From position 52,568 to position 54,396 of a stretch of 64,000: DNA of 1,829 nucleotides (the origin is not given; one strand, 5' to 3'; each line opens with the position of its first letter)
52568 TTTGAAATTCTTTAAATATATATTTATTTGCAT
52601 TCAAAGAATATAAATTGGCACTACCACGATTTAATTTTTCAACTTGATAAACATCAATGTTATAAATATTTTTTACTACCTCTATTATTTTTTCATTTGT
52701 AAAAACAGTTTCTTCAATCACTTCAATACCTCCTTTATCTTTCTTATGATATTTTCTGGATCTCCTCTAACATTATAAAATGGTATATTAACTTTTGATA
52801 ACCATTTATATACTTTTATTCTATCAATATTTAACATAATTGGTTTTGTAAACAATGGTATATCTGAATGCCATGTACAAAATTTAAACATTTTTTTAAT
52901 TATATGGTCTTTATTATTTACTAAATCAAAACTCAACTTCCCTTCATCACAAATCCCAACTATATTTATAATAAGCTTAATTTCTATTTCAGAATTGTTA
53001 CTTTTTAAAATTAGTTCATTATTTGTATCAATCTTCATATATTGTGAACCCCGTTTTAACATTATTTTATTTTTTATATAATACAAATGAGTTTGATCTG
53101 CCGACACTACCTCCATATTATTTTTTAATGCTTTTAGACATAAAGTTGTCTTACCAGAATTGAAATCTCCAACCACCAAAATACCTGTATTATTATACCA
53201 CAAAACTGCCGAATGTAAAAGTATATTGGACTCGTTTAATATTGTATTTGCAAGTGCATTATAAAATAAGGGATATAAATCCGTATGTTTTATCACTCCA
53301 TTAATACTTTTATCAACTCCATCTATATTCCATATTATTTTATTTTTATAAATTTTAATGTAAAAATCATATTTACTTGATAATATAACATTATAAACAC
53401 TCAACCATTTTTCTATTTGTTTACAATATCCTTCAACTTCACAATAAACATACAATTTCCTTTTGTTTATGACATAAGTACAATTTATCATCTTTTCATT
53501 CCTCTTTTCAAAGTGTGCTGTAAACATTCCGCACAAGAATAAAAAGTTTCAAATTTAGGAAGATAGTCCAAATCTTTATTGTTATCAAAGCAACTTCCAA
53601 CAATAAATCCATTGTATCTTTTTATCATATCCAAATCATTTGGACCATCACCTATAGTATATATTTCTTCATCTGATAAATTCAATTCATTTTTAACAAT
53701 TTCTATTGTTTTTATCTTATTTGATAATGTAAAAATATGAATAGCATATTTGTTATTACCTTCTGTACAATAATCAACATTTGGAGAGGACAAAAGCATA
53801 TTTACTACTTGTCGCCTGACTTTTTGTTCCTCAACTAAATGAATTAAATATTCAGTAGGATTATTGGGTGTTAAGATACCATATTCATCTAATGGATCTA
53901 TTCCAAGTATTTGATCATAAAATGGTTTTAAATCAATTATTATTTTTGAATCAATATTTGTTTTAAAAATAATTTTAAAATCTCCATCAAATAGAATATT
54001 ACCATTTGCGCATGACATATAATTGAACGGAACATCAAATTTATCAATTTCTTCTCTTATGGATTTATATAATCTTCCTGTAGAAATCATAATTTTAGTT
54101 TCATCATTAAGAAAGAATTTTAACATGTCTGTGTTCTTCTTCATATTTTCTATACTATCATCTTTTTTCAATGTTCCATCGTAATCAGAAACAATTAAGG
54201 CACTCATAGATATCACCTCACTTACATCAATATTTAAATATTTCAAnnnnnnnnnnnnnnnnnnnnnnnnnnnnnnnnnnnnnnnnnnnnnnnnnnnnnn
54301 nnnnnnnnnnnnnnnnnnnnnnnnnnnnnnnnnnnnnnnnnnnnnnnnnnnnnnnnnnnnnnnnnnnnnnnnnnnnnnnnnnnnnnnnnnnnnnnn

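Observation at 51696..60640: Ten-gene, translationally coupled tailoring operon with no transporter and no named pathway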

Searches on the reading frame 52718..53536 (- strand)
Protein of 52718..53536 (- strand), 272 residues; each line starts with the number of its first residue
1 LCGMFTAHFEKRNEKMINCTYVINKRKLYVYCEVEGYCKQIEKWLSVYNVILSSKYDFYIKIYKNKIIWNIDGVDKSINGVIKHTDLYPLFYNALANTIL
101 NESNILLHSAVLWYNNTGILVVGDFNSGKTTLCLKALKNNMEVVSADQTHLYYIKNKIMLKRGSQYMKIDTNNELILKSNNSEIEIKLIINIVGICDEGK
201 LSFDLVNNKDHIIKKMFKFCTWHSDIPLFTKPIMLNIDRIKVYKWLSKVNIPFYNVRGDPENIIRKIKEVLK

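Call 4: search_protein_families(library=pfam, proteins=[window:52718-53536:-], max_evalue=0.01)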
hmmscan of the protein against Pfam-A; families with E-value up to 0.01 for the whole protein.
window:52718-53536:- (272 aa): 0 families

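Call 5: search_protein_families(library=ncbifam, proteins=[window:52718-53536:-], max_evalue=0.01)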
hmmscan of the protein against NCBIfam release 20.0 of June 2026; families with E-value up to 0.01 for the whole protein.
window:52718-53536:- (272 aa): 2 families
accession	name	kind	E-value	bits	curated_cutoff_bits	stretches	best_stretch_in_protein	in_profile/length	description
TIGR04355.1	HprK_rel_B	hypoth_equivalog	0.0005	19.3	200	1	97-148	137-188/351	HprK-related kinase B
TIGR00231.1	small_GTP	domain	0.00089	19.1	42.5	1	119-161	6-49/164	GTP-binding protein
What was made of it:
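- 52718..53491 (-): PEPCK/HprK-fold P-loop protein B, 257 aa from the ATG at 53491, a distant paralogue of protein A. NCBIfam HprK_rel_B E 5e-4 (call 5).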

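Call 45: search_protein_families(library=padloc, proteins=[window:52718-53491:-], max_evalue=0.01)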
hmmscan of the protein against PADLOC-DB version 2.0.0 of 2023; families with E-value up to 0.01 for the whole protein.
window:52718-53491:- (257 aa): 0 families

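Call 86: search_solved_structures(query=A4, max_evalue=1)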
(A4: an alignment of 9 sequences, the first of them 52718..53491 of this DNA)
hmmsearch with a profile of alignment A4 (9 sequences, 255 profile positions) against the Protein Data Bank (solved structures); distinct sequences matched with E-value up to 1: 4.
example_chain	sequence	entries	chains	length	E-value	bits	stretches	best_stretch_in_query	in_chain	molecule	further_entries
3tqf_A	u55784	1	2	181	0.00077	22.3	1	92-144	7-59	Hpr(Ser) kinase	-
5c1s_A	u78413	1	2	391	0.038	16.7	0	92-119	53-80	Small GTPase EhRabX3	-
5c1t_A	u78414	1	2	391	0.038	16.7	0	92-119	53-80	Small GTPase EhRabX3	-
6oje_A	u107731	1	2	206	0.7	12.6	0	97-128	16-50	Leucine-rich repeat serine/threonine-protein kinase 2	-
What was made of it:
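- On HprK/P and HprK-related peptide kinases: The protein B profile hits 3tqf at E 8e-4 (call 86).
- Checked: HprK-like B: profile hit to HPr(Ser) kinase 3tqf, E 8e-4 (call 86).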

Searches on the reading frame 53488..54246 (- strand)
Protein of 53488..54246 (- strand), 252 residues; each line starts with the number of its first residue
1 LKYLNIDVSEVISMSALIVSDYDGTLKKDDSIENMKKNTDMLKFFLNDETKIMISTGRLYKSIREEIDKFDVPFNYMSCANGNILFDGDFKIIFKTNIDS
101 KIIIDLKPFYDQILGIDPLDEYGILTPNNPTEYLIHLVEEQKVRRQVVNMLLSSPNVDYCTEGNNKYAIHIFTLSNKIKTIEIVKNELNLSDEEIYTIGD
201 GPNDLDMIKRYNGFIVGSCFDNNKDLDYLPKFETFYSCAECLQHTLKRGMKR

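Call 4: search_protein_families(library=pfam, proteins=[window:53488-54246:-], max_evalue=0.01)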
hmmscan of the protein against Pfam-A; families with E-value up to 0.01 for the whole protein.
window:53488-54246:- (252 aa): 4 families
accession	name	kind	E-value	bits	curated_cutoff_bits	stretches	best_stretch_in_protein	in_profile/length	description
PF08282.18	Hydrolase_3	-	5.5e-19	69.3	20.9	2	18-106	1-87/255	haloacid dehalogenase-like hydrolase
PF05116.19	S6PP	-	1.3e-05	25.3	20.3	0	16-73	3-59/247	Sucrose-6F-phosphate phosphohydrolase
PF00702.32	Hydrolase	-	0.0062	17.4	26.4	0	179-210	158-189/191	haloacid dehalogenase-like hydrolase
PF12710.13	HAD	-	0.0068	17.3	27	0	183-208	163-188/189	haloacid dehalogenase-like hydrolase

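Call 5: search_protein_families(library=ncbifam, proteins=[window:53488-54246:-], max_evalue=0.01)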
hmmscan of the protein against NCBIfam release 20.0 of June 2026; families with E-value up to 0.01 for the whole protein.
window:53488-54246:- (252 aa): 14 families
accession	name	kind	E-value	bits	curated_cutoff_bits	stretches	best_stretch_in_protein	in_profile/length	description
TIGR00099.1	Cof-subfamily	subfamily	2.1e-17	63.6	137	2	17-106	1-88/256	Cof-type HAD-IIB family hydrolase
TIGR01484.1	HAD-SF-IIB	subfamily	1.6e-13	51.2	41.8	2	164-212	167-216/221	HAD-IIB family hydrolase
NF045966.1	YcsE_rel_Pase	equivalog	1.1e-11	44.7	220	2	132-211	145-226/265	YcsE-related riboflavin metabolism phosphatase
NF008213.0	PRK10976.1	equivalog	2.6e-10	40.3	386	1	15-107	2-92/266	sugar/pyridoxal phosphate phosphatase YigL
TIGR01482.1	SPP-subfamily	subfamily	1.2e-09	38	107.15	1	18-208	1-181/225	sucrose-phosphate phosphatase subfamily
TIGR01487.1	Pglycolate_arch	equivalog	2.9e-09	37.1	122.75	1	165-210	135-181/215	phosphoglycolate phosphatase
NF002245.0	PRK01158.1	equivalog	2.4e-08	33.6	198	1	17-210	5-191/233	phosphoglycolate phosphatase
TIGR01486.1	HAD-SF-IIB-MPGP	subfamily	2.7e-07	30.2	164.75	1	132-227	135-231/257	mannosyl-3-phosphoglycerate phosphatase family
NF007806.0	PRK10513.1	equivalog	7.3e-06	25.6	273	1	164-222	183-239/270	sugar-phosphatase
TIGR00338.1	serB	equivalog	1.2e-05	25.1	144.15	1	170-212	146-188/219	phosphoserine phosphatase SerB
NF011705.0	PRK15126.1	equivalog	6.2e-05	22.4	336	0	174-239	186-250/272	HMP-PP phosphatase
NF001215.0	PRK00192.1-1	equivalog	6.2e-05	22.3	488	1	165-217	169-221/265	mannosyl-3-phosphoglycerate phosphatase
TIGR01488.1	HAD-SF-IB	subfamily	0.00064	19.7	45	0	174-210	140-176/177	HAD-IB family phosphatase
TIGR02463.1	MPGP_rel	hypoth_equivalog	0.0012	18.7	282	0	140-210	140-208/216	mannosyl-3-phosphoglycerate phosphatase-related protein YedP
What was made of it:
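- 53488..54207 (-): HAD-IIB (Cof-type) phosphatase, 239 aa from the ATG at 54207. Pfam Hydrolase_3 5.5e-19; NCBIfam HAD-SF-IIB 51 bits, above its cut-off of 41.8 (calls 4, 5).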

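Call 45: search_protein_families(library=padloc, proteins=[window:53488-54207:-], max_evalue=0.01)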
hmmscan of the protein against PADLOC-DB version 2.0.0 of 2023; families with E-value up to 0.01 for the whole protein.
window:53488-54207:- (239 aa): 0 families
